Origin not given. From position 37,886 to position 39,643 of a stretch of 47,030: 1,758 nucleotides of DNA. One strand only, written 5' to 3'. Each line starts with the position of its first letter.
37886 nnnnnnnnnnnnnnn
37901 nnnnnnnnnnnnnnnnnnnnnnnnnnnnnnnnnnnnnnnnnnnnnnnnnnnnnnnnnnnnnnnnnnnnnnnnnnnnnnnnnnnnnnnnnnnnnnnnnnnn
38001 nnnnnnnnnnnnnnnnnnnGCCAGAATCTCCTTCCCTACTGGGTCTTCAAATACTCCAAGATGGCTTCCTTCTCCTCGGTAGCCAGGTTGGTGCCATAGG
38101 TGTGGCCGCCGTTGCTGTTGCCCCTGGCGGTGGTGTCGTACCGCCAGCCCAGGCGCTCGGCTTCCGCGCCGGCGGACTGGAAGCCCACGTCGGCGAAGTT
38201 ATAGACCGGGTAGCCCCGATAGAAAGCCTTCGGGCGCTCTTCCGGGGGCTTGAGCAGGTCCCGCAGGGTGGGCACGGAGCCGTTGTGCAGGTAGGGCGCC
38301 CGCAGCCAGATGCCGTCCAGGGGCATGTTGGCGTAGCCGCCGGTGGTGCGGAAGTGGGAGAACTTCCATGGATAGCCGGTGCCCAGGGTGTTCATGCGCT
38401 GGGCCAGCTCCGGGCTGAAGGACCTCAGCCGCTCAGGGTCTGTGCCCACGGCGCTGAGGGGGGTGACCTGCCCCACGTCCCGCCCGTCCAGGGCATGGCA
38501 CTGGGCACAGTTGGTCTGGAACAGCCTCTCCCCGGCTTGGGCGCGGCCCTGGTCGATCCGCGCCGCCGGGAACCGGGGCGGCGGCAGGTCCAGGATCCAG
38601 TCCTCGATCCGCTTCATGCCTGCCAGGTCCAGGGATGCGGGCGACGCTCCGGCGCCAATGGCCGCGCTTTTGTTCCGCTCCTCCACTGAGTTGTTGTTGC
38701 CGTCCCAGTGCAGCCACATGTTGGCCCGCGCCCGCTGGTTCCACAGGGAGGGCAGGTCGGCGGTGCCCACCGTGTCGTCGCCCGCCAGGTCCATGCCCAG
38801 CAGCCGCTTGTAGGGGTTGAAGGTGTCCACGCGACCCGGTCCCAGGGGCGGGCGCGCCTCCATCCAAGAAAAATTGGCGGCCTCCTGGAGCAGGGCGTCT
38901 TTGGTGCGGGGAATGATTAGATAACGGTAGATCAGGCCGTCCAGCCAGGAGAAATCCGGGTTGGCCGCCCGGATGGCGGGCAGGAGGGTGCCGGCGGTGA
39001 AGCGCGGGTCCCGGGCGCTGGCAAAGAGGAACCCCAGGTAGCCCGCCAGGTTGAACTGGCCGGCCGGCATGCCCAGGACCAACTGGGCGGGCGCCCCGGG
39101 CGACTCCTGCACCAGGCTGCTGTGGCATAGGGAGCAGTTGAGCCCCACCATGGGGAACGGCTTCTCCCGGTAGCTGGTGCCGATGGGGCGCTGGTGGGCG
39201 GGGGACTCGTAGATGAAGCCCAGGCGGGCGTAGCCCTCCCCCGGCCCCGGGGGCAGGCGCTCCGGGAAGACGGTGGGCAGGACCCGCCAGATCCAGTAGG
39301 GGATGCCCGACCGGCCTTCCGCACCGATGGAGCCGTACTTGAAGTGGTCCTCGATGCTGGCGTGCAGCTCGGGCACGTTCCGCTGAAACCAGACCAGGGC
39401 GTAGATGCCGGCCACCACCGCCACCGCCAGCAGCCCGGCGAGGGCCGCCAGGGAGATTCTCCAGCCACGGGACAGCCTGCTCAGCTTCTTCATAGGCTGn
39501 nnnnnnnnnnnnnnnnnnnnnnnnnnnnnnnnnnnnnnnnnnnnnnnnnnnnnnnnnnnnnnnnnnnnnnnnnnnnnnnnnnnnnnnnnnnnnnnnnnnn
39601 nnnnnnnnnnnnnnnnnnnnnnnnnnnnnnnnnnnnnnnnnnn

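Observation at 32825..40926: Candidate bacterial oxylipin / lipid-peroxide pathway: OYE, dihaem CCP-like cytochrome, COX/alpha-DOX-like dioxygenase, membrane protein, plus split patatin lipase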

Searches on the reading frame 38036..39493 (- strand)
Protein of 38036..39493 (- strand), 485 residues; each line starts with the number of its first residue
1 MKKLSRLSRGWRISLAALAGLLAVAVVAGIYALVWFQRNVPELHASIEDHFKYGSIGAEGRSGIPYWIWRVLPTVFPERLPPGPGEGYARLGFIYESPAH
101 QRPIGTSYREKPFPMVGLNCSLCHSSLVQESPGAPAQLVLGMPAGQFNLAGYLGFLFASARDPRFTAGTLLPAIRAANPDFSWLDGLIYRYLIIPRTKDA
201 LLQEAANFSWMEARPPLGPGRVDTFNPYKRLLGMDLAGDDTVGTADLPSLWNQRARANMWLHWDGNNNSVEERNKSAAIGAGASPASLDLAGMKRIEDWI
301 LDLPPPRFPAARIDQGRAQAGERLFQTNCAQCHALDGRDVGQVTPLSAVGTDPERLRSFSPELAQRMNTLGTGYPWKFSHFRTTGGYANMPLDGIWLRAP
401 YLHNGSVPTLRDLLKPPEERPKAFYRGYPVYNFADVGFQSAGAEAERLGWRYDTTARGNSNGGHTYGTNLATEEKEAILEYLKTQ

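Call 3: search_protein_families(library=pfam, proteins=[window:38036-39493:-], max_evalue=0.01)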
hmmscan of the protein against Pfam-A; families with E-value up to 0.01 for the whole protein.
window:38036-39493:- (485 aa): 4 families
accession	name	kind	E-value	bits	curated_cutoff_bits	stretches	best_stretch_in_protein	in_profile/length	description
PF21419.2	RoxA-like_Cyt-c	-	1.4e-17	63.3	26.7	1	386-424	1-38/39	RoxA-like, cytochrome c-like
PF00034.26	Cytochrom_C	-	3.6e-08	35.1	21.3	1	318-354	1-37/90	Cytochrome c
PF13442.11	Cytochrome_CBB3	-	9.1e-07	29.6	27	1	317-367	2-48/68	Cytochrome C oxidase, cbb3-type, subunit III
PF14495.11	Cytochrom_C550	-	0.0098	16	27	0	317-357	25-60/136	Cytochrome c-550 domain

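Call 4: search_protein_families(library=ncbifam, proteins=[window:38036-39493:-], max_evalue=0.01)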
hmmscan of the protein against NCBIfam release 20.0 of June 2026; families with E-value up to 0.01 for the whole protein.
window:38036-39493:- (485 aa): 9 families
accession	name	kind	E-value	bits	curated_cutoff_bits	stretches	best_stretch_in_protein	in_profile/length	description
NF040606.1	CytoC_perox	subfamily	3e-53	181.8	150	2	377-484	416-524/524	di-heme-cytochrome C peroxidase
NF051462.1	RoxC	equivalog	1.1e-21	76.8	900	2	384-454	650-721/812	putative rubber dioxygenase RoxC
NF050034.1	RoxB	equivalog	2.7e-15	55.9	900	2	383-454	477-555/652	rubber dioxygenase RoxB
NF050033.2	RoxA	exception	3e-15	55.8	1000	1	384-454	509-582/673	rubber dioxygenase RoxA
NF050122.1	bc1_QcrC_actin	exception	0.00013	21.4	200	1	315-338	133-156/253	cytochrome bc1 complex diheme cytochrome c subunit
TIGR00782.1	ccoP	equivalog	0.00025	20.5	179.95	1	286-339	175-224/285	cytochrome-c oxidase, cbb3-type subunit III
TIGR04494.1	c550_PedF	equivalog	0.002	18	122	1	283-341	20-74/133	cytochrome c-550 PedF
NF052246.1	SorB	equivalog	0.0022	18.1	93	0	317-336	16-35/80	SorB family sulfite dehydrogenase c-type cytochrome subunit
TIGR03045.1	PS_II_C550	equivalog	0.0068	16.1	177.75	0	317-361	50-89/159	photosystem II cytochrome c-550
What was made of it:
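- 38036..39493 (-): Membrane-anchored RoxA/RoxB-like dihaem c-type cytochrome (485 aa); starts 6 nt after the OYE stop. NCBIfam NF040606 181.8 bits (cut-off 150) and Pfam RoxA-like_Cyt-c (calls 3, 4).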

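Call 27: search_solved_structures(query=window:38036-39490:-, max_evalue=0.01, show_alignments=2)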
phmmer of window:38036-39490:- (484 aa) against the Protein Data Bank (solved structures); distinct sequences matched with E-value up to 0.01: 5.
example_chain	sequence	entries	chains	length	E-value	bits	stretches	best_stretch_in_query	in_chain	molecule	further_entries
4b2n_A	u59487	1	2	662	4.4e-13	52.3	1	384-459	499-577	70 KDA PROTEIN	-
6xkx_p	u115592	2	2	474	1.4e-06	30.9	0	268-341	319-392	Cbb3-type cytochrome c oxidase subunit CcoP,Cytochrome c-type cyt cy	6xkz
3cp5_A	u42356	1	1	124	0.0039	19.5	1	310-341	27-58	Cytochrome c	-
6cuk_A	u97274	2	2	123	0.0043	19.4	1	310-341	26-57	Cytochrome c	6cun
6xkw_p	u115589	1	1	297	0.0075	18.6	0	311-339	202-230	Cbb3-type cytochrome c oxidase subunit CcoP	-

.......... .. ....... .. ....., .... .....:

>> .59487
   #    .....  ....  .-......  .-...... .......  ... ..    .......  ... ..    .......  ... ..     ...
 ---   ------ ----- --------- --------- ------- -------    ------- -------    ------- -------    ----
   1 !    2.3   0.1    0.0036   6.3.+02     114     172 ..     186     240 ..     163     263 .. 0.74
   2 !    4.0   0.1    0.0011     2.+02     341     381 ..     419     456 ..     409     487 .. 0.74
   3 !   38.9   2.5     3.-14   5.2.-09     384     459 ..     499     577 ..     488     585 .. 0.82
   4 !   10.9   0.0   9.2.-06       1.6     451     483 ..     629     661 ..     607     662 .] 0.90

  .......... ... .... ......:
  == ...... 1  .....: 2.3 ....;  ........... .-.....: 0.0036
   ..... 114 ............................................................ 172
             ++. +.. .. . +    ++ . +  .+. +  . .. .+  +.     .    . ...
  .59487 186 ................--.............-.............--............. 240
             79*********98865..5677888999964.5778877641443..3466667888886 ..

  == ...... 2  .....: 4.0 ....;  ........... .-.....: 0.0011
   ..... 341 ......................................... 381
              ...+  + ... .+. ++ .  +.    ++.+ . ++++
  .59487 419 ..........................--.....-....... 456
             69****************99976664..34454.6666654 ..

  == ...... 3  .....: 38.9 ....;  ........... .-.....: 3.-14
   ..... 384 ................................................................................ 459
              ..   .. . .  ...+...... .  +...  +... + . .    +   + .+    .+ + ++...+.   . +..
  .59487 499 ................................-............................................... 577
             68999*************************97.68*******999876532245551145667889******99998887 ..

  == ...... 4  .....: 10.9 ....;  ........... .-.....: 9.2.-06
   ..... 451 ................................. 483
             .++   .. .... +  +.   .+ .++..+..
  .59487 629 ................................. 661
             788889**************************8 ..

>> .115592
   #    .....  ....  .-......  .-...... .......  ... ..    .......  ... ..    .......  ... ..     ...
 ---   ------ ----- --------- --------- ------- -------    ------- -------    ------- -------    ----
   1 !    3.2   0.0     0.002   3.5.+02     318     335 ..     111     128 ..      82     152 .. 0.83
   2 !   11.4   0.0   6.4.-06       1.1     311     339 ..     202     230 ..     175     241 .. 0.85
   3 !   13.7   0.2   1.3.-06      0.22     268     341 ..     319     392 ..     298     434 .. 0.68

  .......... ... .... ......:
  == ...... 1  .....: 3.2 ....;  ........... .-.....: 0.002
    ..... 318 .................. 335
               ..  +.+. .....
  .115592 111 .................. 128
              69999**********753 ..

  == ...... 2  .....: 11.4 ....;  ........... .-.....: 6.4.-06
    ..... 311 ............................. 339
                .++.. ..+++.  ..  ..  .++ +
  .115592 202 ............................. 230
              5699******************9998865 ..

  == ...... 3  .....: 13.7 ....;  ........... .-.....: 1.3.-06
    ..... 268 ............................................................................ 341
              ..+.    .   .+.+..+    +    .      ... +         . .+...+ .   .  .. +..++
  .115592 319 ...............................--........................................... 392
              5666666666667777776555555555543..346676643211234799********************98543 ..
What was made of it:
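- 38036..39493 (-): The only significant PDB sequence relative is RoxA 4b2n (call 27).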

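Call 33: find_homologous_proteins(query=window:38036-39490:-, max_evalue=0.00001)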
Query window:38036-39490:- (484 aa): 7354 proteins with E <= 0.00001 among 8000 candidates; the best 120 are listed.
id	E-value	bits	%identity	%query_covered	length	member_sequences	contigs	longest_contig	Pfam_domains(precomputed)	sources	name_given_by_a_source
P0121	0.0e+0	1133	100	100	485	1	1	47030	PF13442.12,PF21419.3,PF00034.27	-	-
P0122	2.1e-250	850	72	100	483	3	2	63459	PF13442.12,PF21419.3,PF00034.27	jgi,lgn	-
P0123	1.6e-226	771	66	99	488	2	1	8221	PF13442.12,PF21419.3,PF00034.27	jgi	jgi:mono/diheme cytochrome c family protein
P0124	1.5e-216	739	64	98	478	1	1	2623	PF13442.12,PF21419.3,PF00034.27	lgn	-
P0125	3.0e-216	738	65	97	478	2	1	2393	PF13442.12,PF21419.3,PF00034.27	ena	-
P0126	7.0e-215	733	65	99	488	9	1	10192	PF13442.12,PF21419.3,PF00034.27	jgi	jgi:hypothetical protein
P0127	2.4e-213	728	65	99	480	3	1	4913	PF13442.12,PF21419.3,PF00034.27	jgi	jgi:mono/diheme cytochrome c family protein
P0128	2.5e-213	728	64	99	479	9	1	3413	PF13442.12,PF21419.3,PF00034.27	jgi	jgi:mono/diheme cytochrome c family protein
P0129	3.1e-212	724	64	99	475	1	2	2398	PF13442.12,PF21419.3,PF00034.27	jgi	jgi:hypothetical protein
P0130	6.5e-212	723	64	99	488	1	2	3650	PF13442.12,PF21419.3,PF00034.27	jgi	jgi:hypothetical protein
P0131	9.9e-212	723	64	99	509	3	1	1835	PF13442.12,PF21419.3,PF00034.27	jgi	jgi:mono/diheme cytochrome c family protein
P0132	4.2e-211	721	64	100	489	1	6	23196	PF13442.12,PF21419.3,PF00034.27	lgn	-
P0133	4.7e-211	720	63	97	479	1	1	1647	PF13442.12,PF21419.3,PF00034.27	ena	-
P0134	4.7e-211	720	64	93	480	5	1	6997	PF13442.12,PF21419.3,PF00034.27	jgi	jgi:mono/diheme cytochrome c family protein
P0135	9.2e-211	719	64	96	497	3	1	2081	PF13442.12,PF21419.3,PF00034.27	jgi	jgi:mono/diheme cytochrome c family protein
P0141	3.7e-209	714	63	99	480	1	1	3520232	PF13442.12,PF21419.3,PF00034.27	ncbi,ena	-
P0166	2.6e-203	695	63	96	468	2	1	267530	PF13442.12,PF21419.3,PF00034.27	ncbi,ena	-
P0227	1.7e-196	672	61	96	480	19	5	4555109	PF21419.3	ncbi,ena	-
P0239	4.2e-195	668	62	93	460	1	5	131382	PF13442.12,PF21419.3,PF00034.27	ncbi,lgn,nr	ncbi:MAG: cytochrome c [Bryobacterales bacterium]|nr:cytochrome c [Bryobacterales bacterium]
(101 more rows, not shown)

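Call 34: find_encoding_contigs(protein=P0141, flank=7000, max_places=1)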
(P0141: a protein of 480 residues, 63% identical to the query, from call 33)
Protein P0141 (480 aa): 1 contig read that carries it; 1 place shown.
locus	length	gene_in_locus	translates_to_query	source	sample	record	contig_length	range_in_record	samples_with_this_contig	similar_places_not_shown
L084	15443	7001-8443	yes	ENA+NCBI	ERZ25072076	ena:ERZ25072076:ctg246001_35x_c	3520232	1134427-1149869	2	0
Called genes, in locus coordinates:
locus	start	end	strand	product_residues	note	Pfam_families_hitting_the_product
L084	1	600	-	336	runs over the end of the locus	PF00389:2-Hacid_dh, PF02826:2-Hacid_dh_C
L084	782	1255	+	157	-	PF05598:DUF772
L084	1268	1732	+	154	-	PF01609:DDE_Tnp_1, PF13359:DDE_Tnp_4 (weak), PF13612:DDE_Tnp_1_3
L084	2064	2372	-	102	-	-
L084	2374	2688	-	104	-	-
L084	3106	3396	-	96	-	PF01717:Meth_synt_2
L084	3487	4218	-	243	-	PF01717:Meth_synt_2 (weak)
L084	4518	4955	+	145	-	PF01011:PQQ (faint), PF13360:PQQ_2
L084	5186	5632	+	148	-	-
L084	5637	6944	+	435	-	PF00724:Oxidored_FMN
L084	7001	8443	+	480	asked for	PF00034:Cytochrom_C (faint), PF13442:Cytochrome_CBB3 (faint), PF21419:RoxA-like_Cyt-c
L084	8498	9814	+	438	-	PF00067:p450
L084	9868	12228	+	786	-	PF00515:TPR_1 (faint), PF07719:TPR_2 (weak), PF03098:An_peroxidase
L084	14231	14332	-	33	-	-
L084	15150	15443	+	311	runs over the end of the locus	PF01073:3Beta_HSD, PF01370:Epimerase, PF02719:Polysacc_synt_2 (faint), PF04321:RmlD_sub_bind, PF07993:NAD_binding_4 (faint), PF16363:GDP_Man_Dehyd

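Call 35: find_encoding_contigs(protein=P0227, flank=7000, max_places=1)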
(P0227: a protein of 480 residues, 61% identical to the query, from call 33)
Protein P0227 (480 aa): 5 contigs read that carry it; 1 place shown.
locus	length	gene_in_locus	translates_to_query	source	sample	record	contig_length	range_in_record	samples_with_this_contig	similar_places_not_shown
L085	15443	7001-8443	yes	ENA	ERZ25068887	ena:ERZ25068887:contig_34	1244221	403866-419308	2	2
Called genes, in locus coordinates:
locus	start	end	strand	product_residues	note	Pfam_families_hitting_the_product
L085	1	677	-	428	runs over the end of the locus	PF05977:MFS_3, PF07690:MFS_1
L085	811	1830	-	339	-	PF00579:tRNA-synt_1b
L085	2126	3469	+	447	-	PF00144:Beta-lactamase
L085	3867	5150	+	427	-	PF06245:DUF1015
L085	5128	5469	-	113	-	-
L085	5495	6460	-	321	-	PF00126:HTH_1, PF03466:LysR_substrate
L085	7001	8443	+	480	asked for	PF21419:RoxA-like_Cyt-c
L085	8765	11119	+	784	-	PF00805:Pentapeptide, PF13576:Pentapeptide_3 (faint), PF13599:Pentapeptide_4 (faint), PF00805:Pentapeptide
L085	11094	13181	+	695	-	PF05448:AXE1 (weak), PF00326:Peptidase_S9 (weak)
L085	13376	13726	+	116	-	PF20432:Xre-like-HTH, PF09722:Xre_MbcA_ParS_C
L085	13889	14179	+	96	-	PF08808:RES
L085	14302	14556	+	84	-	PF04014:MazE_antitoxin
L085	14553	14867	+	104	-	PF02452:PemK_toxin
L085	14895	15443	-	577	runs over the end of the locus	PF07969:Amidohydro_3, PF01979:Amidohydro_1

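Call 36: find_encoding_contigs(protein=P0166, flank=7000, max_places=1)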
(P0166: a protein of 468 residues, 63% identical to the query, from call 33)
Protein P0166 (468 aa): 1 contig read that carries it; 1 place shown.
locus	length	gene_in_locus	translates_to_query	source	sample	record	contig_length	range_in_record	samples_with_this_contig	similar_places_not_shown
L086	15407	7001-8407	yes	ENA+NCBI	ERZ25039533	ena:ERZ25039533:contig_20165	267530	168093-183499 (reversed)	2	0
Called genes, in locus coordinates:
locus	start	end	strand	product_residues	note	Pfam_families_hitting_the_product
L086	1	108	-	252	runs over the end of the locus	PF12543:DUF3738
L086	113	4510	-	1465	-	PF00732:GMC_oxred_N, PF05199:GMC_oxred_C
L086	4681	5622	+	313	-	-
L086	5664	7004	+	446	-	PF00724:Oxidored_FMN, PF01207:Dus (faint)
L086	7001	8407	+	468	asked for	PF00034:Cytochrom_C (faint), PF13442:Cytochrome_CBB3 (faint), PF21419:RoxA-like_Cyt-c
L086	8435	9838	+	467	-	PF00082:Peptidase_S8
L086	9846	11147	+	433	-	PF00149:Metallophos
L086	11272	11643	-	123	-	PF02230:Abhydrolase_2 (weak), PF12146:Hydrolase_4 (faint), PF20434:BD-FAE (faint), PF00326:Peptidase_S9 (weak)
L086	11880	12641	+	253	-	-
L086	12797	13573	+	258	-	PF07592:DDE_Tnp_ISAZ013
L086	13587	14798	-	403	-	-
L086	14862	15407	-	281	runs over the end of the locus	PF03446:NAD_binding_2, PF14833:NAD_binding_11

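Call 37: find_encoding_contigs(protein=P0239, flank=7000, max_places=1)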
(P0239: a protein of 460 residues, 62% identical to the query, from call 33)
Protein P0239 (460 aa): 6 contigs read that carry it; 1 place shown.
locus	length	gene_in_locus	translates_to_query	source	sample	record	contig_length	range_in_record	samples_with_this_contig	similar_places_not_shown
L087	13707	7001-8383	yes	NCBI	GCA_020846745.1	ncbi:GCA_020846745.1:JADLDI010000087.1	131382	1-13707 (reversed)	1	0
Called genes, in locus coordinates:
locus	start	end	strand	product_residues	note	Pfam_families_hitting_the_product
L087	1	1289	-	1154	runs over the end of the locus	PF13620:CarboxypepD_reg, PF13715:CarbopepD_reg_2 (weak), PF07715:Plug (weak), PF25183:OMP_b-brl_4, PF00593:TonB_dep_Rec_b-barrel (weak)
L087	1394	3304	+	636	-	-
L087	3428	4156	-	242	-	PF00535:Glycos_transf_2, PF13641:Glyco_tranf_2_3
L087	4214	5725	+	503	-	PF01336:tRNA_anti-codon, PF00152:tRNA-synt_2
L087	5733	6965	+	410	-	PF12704:MacB_PCD, PF02687:FtsX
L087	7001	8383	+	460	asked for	PF13442:Cytochrome_CBB3 (faint), PF00034:Cytochrom_C (faint), PF21419:RoxA-like_Cyt-c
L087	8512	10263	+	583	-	PF01979:Amidohydro_1, PF07969:Amidohydro_3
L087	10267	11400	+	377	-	-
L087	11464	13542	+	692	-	-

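Call 54: predict_structure(alignment_id=A3)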
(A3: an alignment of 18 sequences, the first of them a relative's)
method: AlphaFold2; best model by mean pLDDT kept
length: 485 residues; sequences in the alignment: 18
mean_pLDDT: 77.9   pTM: 0.78
mean pLDDT of the five models: 77.9, 73.5, 67.2, 67.0, 59.4
residues with pLDDT >= 90: 93; 70-90: 277; 50-70: 85; < 50: 30
segments of 3 or more residues with pLDDT < 50: 1-4, 244-251, 256-258, 261-265, 399-404
pLDDT, mean of each block of 10 residues (from residue 1): 59 81 79 57 84 69 82 96 86 85 83 78 82 87 74 91 97 95 91 92 80 58 69 74 48 54 53 72 73 80 75 93 90 82 73 69 86 84 74 62 63 83 86 88 87 74 66 91 86
secondary structure, 60 per line:
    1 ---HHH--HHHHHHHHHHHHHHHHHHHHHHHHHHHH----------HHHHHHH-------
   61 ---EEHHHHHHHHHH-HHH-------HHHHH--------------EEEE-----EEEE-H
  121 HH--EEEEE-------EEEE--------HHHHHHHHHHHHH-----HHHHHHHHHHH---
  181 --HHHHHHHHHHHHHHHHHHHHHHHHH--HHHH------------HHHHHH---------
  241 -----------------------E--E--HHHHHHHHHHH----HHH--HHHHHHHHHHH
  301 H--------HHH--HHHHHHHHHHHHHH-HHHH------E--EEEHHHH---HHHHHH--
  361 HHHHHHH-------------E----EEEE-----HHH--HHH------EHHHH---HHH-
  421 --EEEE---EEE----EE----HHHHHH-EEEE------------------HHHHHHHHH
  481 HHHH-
elements in order: H9-36 H47-53 H66-75 H87-91 E106-109 E115-118 E125-129 E137-140 H149-161 H167-177 H183-207 H210-213 H226-231 H270-280 H290-301 H315-328 H330-333 E343-345 H346-349 H353-358 H361-367 E386-389 H410-413 E423-426 E430-432 H443-448 E450-453 H472-484

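Call 56: fold_search(model_id=the predicted structure, library=pdb)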
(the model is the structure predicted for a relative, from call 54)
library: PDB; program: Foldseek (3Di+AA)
matches with E <= 10: 29; with E <= 0.001: 1
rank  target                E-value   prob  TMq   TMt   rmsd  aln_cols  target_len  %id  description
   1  4b2n_A                5.9e-08  1.00  0.53  0.41   8.8       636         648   17  Latex Oxygenase RoxA (released 2013-07-24)
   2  5c2v_C                8.2e-03  0.98  0.21  0.30  13.4       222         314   17  Kuenenia stuttgartiensis Hydrazine Synthase (released 2015-10-14)
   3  3l4m_A                3.2e-01  0.25  0.18  0.23  12.0       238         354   17  Crystal Structure of the MauG/pre-Methylamine Dehydrogenase Complex. (released 2010-03-23)
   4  4y5r_B                3.4e-01  0.21  0.17  0.22  13.8       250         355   13  Crystal Structure of a T67A MauG/pre-Methylamine Dehydrogenase Complex (released 2015-06-17)
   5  3sle_B                3.8e-01  0.18  0.16  0.20  13.9       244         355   18  Crystal Structure of the P107C-MauG/pre-Methylamine Dehydrogenase Complex (released 2012-05-02)
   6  6h5l_B                5.3e-01  0.09  0.11  0.19  14.3       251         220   14  Kuenenia stuttgartiensis reducing HAO-like protein complex Kustc0457/Kustc0458 (released 2019-04-10)
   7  4o1q_A                5.9e-01  0.16  0.17  0.22  13.8       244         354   17  Crystal Structure of the Q103N-MauG/pre-Methylamine Dehydrogenase Complex (released 2014-04-30)
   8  3rn1_B                5.9e-01  0.15  0.17  0.22  12.8       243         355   15  Crystal Structure of the W199E-MauG/pre-Methylamine Dehydrogenase Complex (released 2012-04-25)
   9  4y5r_A                7.0e-01  0.11  0.14  0.19  15.6       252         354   17  Crystal Structure of a T67A MauG/pre-Methylamine Dehydrogenase Complex (released 2015-06-17)
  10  6qc4_c1               8.8e-01  0.07  0.11  0.20  16.1       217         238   12  Ovine respiratory supercomplex I+III2 open class 3 (released 2019-08-21)
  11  1fcd_C                1.0e+00  0.08  0.10  0.23  12.9       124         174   15  THE STRUCTURE OF FLAVOCYTOCHROME C SULFIDE DEHYDROGENASE FROM A PURPLE PHOTOTROPHIC BACTERIUM CHROMATIUM VINOSUM AT 2. (released 1994-11-01)
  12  1nir_A                2.4e+00  0.02  0.06  0.06  18.5       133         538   16  OXYDIZED NITRITE REDUCTASE FROM PSEUDOMONAS AERUGINOSA (released 1997-12-03)
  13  1nir_B                2.8e+00  0.07  0.07  0.07  15.7        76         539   18  OXYDIZED NITRITE REDUCTASE FROM PSEUDOMONAS AERUGINOSA (released 1997-12-03)
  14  7rh6_O                2.8e+00  0.01  0.08  0.15  17.8       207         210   15  Mycobacterial CIII2CIV2 supercomplex, inhibitor free, -Lpqe cyt cc open (released 2021-08-04)
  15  8k9e_E                4.2e+00  0.06  0.10  0.25  14.5       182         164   15  Cryo-EM structure of the photosynthetic alternative complex III from Chloroflexus aurantiacus at 3.3 angstrom (released 2024-03-06)
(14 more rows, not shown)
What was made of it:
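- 38036..39493 (-): AF2 model pLDDT 78; Foldseek top hit RoxA, E 6e-8, prob 1.0 (calls 54, 56).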

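Call 57: find_related_loci(query=A3, collection=metagenome_contigs, flank=10000)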
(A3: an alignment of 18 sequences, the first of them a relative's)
Query A3 (485 aa) in metagenome_contigs; peptide patterns used: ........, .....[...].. (x = any residue, [..] = any of these).
600 stretches matched a pattern (row limit reached: there are more); 576 encode a relative of the query (tblastn E <= 1e-3); the best 80 are kept; 80 distinct loci.
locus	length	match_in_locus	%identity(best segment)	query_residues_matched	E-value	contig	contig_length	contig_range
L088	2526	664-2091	62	7-484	0e+0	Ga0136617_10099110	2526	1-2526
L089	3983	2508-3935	61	9-484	0e+0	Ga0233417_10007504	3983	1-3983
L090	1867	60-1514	60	4-484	0e+0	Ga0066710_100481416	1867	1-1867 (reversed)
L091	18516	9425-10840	59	16-485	0e+0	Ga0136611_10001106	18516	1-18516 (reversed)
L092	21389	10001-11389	61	29-484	0e+0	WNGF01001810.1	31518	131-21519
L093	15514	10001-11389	61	23-485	0e+0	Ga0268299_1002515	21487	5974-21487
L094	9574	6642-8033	59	21-484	0e+0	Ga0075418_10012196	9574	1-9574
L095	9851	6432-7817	59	22-483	0e+0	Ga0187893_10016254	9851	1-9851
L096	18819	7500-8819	62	46-484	0e+0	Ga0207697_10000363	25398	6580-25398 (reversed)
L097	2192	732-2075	60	37-485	0e+0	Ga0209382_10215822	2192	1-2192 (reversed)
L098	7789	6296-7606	62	46-485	0e+0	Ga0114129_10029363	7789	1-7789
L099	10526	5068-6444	59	16-485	0e+0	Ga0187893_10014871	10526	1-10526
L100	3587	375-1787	59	7-485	0e+0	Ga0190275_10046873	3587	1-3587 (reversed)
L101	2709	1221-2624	59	12-484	0e+0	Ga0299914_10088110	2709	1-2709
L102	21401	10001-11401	59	24-484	0e+0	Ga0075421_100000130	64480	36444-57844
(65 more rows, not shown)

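Call 72: search_protein_families(library=padloc, proteins=[window:38036-39493:-], max_evalue=0.001)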
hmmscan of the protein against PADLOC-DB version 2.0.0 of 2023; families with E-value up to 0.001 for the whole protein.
window:38036-39493:- (485 aa): 0 families
